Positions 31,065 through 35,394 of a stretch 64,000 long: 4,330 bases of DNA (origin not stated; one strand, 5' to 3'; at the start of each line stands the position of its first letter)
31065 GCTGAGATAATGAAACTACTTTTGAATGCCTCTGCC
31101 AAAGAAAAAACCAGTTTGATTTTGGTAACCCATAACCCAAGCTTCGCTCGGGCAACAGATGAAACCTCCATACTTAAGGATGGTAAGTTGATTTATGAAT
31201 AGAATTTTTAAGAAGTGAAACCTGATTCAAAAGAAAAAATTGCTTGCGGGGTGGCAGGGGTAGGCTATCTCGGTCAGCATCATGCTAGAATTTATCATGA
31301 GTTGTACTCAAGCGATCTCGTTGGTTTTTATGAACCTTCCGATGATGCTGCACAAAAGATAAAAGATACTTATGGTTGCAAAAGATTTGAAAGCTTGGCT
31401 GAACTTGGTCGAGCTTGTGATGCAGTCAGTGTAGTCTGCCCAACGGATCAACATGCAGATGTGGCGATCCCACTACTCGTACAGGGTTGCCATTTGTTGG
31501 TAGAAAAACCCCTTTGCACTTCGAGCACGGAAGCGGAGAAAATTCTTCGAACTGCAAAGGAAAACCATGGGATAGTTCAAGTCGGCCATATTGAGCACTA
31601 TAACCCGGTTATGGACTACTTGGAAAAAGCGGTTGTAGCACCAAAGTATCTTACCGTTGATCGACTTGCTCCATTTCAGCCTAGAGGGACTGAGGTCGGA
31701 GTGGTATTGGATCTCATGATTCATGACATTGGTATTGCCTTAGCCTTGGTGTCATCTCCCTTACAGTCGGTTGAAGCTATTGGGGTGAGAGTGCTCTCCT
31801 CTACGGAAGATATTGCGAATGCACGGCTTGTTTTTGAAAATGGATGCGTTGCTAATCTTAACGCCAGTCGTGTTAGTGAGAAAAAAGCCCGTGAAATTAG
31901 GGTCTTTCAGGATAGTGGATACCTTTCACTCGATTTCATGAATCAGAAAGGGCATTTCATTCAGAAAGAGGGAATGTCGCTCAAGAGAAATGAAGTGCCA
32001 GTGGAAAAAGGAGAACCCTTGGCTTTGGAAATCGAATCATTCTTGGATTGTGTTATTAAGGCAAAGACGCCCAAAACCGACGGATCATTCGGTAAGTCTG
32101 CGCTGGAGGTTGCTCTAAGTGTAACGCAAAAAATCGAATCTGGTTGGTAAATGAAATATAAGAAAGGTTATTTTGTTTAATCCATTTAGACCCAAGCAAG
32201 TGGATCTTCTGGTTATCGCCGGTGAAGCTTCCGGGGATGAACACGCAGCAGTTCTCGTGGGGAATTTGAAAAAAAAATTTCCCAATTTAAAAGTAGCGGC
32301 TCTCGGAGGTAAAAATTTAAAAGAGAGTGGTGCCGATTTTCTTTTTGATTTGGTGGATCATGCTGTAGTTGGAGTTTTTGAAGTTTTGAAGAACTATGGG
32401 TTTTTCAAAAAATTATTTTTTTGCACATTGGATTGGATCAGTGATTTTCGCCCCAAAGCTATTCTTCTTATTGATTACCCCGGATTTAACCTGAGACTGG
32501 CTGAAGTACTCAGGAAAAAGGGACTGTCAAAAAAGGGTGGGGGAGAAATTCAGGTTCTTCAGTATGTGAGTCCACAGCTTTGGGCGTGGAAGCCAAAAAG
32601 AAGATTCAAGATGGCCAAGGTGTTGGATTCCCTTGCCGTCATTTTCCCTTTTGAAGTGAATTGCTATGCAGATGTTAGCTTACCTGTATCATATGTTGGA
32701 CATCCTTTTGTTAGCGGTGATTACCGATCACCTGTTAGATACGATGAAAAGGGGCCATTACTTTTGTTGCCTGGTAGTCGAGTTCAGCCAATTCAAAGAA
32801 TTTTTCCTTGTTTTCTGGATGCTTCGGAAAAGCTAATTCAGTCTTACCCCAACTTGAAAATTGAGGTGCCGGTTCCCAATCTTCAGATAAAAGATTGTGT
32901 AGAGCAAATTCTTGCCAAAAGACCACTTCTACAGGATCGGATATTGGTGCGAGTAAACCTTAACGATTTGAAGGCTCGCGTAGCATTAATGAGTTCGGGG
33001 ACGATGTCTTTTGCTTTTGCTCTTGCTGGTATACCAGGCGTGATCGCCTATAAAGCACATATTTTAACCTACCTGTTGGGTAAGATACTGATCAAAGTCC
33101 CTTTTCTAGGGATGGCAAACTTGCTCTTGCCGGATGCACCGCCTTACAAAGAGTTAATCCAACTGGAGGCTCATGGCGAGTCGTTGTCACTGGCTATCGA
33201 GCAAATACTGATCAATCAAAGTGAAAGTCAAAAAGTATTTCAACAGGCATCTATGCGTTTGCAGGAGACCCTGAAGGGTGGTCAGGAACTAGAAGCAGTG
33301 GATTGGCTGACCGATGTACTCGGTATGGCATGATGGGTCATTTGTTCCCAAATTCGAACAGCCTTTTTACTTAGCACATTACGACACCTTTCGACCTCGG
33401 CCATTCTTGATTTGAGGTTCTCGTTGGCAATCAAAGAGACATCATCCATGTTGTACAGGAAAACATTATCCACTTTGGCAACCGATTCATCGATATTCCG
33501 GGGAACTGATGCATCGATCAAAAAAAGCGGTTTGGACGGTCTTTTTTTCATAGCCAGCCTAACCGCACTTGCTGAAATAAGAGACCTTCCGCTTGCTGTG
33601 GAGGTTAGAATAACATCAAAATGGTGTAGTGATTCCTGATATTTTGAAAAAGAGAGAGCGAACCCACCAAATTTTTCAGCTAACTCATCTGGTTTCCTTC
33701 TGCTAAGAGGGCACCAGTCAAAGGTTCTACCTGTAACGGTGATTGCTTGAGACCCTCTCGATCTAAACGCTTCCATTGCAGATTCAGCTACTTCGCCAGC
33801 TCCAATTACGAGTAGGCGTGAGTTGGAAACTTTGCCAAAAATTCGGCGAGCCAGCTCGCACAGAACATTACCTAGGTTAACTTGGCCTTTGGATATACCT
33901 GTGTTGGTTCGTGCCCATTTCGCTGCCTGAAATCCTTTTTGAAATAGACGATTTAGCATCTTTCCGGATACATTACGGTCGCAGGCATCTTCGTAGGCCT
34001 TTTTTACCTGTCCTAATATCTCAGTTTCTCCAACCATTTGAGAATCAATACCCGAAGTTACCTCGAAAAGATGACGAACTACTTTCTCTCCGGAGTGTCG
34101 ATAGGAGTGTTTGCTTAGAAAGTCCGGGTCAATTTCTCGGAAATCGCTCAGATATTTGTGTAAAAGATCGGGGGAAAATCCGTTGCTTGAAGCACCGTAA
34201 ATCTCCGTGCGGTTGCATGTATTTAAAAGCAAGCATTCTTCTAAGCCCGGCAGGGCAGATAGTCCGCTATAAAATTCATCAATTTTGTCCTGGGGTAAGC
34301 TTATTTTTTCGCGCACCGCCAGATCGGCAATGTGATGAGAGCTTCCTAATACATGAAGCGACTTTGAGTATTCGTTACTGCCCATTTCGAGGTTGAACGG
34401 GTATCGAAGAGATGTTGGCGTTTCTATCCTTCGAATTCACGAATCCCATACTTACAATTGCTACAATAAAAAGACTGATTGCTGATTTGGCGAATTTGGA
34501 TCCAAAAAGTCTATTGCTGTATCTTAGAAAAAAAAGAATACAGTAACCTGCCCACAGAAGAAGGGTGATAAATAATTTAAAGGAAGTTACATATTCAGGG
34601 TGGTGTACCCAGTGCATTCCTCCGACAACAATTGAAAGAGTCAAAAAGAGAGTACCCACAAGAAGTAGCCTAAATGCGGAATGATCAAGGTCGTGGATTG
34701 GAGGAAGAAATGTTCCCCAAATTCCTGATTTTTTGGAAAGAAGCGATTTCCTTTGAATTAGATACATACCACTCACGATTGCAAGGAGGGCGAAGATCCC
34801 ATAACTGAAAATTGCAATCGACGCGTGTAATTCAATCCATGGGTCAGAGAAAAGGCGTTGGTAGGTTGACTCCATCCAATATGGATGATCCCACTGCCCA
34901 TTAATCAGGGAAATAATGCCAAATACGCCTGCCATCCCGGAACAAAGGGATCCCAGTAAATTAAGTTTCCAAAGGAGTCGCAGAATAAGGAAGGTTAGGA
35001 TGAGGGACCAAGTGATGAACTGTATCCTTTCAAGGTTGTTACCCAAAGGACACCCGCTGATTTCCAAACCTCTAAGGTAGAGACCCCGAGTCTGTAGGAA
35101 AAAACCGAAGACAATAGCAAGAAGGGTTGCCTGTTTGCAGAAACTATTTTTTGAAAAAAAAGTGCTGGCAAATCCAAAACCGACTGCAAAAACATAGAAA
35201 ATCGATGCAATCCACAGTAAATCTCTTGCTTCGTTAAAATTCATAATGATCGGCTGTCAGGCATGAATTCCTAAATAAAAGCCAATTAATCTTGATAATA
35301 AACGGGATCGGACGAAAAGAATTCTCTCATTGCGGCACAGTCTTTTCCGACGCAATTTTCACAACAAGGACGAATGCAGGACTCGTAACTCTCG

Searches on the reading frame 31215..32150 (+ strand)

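Call 4: search_protein_families(library=pfam, proteins=[window:31215-32150:+])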
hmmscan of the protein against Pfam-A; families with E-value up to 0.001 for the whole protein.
window:31215-32150:+ (311 aa): 4 families
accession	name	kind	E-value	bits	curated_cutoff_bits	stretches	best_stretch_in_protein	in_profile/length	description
PF01408.29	GFO_IDH_MocA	-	3.5e-27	95.9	24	1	10-125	2-120/120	Oxidoreductase family, NAD-binding Rossmann fold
PF22725.1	GFO_IDH_MocA_C3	-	2.2e-10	41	27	1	160-237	42-123/124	GFO/IDH/MocA C-terminal domain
PF02894.22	GFO_IDH_MocA_C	-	4.3e-05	23.8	22.9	1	156-309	35-212/218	Oxidoreductase family, C-terminal alpha/beta domain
PF02826.25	2-Hacid_dh_C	-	0.00031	20.6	25.1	1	11-80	39-104/178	D-isomer specific 2-hydroxyacid dehydrogenase, NAD binding domain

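Call 5: search_protein_families(library=ncbifam, proteins=[window:31215-32150:+])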
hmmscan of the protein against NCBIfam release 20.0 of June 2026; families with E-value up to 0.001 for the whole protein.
window:31215-32150:+ (311 aa): 6 families
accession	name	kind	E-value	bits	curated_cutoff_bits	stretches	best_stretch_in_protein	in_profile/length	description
NF040723.1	UDP-GlcNAcDh_Arch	equivalog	3e-60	204.3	450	1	11-304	3-298/302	UDP-N-acetylglucosamine 3-dehydrogenase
TIGR04380.1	myo_inos_iolG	equivalog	8.6e-23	80.7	355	1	9-309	2-325/330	inositol 2-dehydrogenase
NF052679.1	InsChiInosDhIolG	equivalog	2.9e-08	33.1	540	1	9-189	3-195/343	bifunctional inositol 2-dehydrogenase/D-chiro-inositol 1-dehydrogenase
NF052479.1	LevoglcsnDh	equivalog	3.4e-07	29.3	650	1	66-123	72-129/386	levoglucosan dehydrogenase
NF041392.1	XylDh_Gfo6_Halo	equivalog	2.1e-06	26.8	350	0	66-133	81-148/350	D-xylose 1-dehydrogenase Gfo6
NF058561.1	BT_2158_fam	equivalog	5.6e-06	25.2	750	1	13-125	38-154/487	glycoside 3-dehydrogenase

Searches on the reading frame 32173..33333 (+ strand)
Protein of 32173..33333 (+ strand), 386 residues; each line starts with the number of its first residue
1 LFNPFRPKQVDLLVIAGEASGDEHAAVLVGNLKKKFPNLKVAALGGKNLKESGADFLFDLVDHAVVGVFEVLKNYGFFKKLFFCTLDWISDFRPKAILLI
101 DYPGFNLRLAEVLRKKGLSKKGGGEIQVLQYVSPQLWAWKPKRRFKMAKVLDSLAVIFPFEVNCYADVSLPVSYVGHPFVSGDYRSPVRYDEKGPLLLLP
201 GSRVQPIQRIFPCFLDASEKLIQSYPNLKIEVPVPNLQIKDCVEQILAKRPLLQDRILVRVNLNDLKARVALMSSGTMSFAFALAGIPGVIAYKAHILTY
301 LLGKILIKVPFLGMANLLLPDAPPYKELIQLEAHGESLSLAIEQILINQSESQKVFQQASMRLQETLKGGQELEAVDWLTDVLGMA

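Call 4: search_protein_families(library=pfam, proteins=[window:32173-33333:+])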
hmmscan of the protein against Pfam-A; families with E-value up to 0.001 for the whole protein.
window:32173-33333:+ (386 aa): 1 family
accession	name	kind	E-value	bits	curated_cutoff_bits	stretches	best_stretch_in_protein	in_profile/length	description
PF02684.21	LpxB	-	2.6e-69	234.3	22.6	1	13-358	2-350/374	Lipid-A-disaccharide synthetase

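Call 5: search_protein_families(library=ncbifam, proteins=[window:32173-33333:+])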
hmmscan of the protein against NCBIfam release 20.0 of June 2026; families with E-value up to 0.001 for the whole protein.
window:32173-33333:+ (386 aa): 2 families
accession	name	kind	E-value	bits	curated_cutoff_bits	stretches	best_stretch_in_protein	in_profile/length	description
TIGR00215.1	lpxB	equivalog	3.2e-57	194.1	190.25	1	12-371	9-372/382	lipid-A-disaccharide synthase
NF002173.0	PRK01021.1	equivalog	1.2e-31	110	1033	1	11-367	228-589/610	lipid-A-disaccharide synthase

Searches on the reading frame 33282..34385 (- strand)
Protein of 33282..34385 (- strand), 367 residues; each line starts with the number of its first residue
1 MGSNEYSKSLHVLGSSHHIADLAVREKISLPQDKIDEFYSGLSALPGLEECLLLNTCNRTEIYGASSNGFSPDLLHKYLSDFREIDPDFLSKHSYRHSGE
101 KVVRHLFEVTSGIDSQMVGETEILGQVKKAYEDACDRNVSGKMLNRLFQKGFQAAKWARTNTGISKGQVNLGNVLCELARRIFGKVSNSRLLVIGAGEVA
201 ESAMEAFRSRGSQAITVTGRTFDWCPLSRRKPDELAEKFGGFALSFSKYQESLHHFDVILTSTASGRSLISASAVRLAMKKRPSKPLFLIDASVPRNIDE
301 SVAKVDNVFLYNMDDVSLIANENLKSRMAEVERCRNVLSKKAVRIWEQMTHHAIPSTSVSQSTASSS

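Call 4: search_protein_families(library=pfam, proteins=[window:33282-34385:-])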
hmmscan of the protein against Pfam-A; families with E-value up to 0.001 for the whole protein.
window:33282-34385:- (367 aa): 2 families
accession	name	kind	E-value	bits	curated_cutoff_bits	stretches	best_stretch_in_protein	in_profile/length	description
PF05201.20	GlutR_N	-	7.5e-45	152.8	27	1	13-162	1-151/151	Glutamyl-tRNAGlu reductase, N-terminal domain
PF01488.26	Shikimate_DH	-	1.8e-31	109.5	24.3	1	177-317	1-136/138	Shikimate / quinate 5-dehydrogenase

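Call 5: search_protein_families(library=ncbifam, proteins=[window:33282-34385:-])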
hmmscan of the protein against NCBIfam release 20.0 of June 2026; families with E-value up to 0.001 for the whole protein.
window:33282-34385:- (367 aa): 11 families
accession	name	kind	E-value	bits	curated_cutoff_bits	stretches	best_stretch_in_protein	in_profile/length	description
TIGR01035.1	hemA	equivalog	7.7e-87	291.9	209.55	1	11-345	2-329/416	glutamyl-tRNA reductase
NF000744.0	PRK00045.1-3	equivalog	1.5e-66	225.1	429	1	9-346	2-338/447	glutamyl-tRNA reductase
NF000750.0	PRK00045.3-4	equivalog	6e-47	160.6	289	1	11-349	4-332/439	glutamyl-tRNA reductase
NF000752.0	PRK00045.4-2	equivalog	6.5e-36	124.4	381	1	50-341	46-306/412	glutamyl-tRNA reductase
NF010548.0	PRK13940.1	equivalog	3e-29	102.1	469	1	21-344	14-324/414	glutamyl-tRNA reductase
NF001909.0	PRK00676.1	equivalog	2.8e-27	95.7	478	1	10-358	3-325/338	glutamyl-tRNA reductase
NF000751.1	PRK00045.4-1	equivalog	1.1e-23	84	478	1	50-262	46-248/426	glutamyl-tRNA reductase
NF001310.0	PRK00258.1-2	equivalog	3.5e-05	23.1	221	1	178-268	111-199/279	shikimate dehydrogenase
NF005603.0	PRK07340.1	equivalog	0.00014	21.3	266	1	178-272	117-207/307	delta(1)-pyrroline-2-carboxylate reductase family protein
TIGR00507.1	aroE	equivalog_domain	0.00052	19.2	200.2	1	185-268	113-191/270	shikimate dehydrogenase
NF006379.0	PRK08618.1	equivalog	0.00083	18.8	417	0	185-275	124-212/326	ornithine cyclodeaminase family protein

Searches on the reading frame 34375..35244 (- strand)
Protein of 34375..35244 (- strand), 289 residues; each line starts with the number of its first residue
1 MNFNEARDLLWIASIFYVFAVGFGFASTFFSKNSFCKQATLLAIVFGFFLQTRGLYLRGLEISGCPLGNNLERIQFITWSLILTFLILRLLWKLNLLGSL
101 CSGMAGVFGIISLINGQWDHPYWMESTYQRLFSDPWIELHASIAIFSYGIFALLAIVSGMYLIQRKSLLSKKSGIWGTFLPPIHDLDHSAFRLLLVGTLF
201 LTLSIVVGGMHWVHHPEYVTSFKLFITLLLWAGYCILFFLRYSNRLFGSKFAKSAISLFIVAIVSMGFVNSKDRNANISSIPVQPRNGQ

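Call 4: search_protein_families(library=pfam, proteins=[window:34375-35244:-])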
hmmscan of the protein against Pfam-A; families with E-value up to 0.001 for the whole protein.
window:34375-35244:- (289 aa): 1 family
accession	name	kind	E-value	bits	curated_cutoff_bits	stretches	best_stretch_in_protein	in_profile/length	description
PF01578.25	Cytochrom_C_asm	-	3.3e-15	56.7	29.9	1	69-270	3-205/212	Cytochrome C assembly protein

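Call 5: search_protein_families(library=ncbifam, proteins=[window:34375-35244:-])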
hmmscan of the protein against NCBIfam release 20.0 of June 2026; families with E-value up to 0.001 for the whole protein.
window:34375-35244:- (289 aa): 1 family
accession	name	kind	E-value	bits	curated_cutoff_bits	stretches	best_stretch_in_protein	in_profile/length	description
TIGR03144.1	cytochr_II_ccsB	equivalog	3.5e-14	53.1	187.6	1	44-270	2-242/252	c-type cytochrome biogenesis protein CcsB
